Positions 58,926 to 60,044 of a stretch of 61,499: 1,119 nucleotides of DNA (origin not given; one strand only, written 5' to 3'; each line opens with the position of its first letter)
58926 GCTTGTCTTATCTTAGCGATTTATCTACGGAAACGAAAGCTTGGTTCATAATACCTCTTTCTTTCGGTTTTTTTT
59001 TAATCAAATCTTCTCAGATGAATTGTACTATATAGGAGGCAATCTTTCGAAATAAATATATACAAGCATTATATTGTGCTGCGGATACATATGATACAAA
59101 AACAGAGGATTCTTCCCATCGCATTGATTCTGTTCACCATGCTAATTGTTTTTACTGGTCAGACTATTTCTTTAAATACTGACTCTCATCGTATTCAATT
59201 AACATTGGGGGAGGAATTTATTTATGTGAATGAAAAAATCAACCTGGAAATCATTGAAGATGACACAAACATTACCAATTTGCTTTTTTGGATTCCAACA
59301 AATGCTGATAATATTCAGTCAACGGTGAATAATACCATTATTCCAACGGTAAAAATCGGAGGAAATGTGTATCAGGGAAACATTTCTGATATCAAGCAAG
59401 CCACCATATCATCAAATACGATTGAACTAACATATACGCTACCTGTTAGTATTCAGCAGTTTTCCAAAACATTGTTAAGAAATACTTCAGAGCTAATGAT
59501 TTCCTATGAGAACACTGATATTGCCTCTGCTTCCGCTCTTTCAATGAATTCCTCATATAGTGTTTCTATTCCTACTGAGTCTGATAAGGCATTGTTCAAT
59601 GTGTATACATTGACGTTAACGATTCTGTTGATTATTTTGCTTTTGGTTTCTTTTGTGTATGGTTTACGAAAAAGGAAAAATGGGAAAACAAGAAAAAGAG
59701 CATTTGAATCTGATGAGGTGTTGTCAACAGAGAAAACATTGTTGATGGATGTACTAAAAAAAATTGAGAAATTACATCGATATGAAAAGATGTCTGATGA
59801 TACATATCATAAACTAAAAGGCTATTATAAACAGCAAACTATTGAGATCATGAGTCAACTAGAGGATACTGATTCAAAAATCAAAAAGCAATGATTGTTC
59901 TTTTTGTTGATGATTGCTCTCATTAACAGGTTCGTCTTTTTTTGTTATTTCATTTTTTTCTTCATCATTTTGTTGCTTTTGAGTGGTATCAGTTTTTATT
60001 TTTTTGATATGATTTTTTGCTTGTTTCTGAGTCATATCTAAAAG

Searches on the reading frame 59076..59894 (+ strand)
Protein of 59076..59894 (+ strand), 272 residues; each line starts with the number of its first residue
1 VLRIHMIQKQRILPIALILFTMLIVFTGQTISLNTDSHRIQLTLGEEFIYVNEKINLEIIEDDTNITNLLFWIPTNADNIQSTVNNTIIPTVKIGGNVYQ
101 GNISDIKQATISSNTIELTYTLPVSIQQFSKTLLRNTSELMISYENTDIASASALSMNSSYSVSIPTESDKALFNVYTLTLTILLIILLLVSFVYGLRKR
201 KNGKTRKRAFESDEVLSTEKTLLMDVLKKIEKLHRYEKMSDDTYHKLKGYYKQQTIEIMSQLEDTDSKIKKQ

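Call 89: search_protein_families(library=pfam, proteins=[window:59076-59894:+], max_evalue=0.01)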
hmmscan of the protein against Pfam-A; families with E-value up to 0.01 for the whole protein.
window:59076-59894:+ (272 aa): 1 family
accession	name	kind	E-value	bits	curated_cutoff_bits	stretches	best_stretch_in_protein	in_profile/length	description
PF24049.1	YOMG_N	-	0.0054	17.2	27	0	51-93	12-54/89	YOMG N-terminal domain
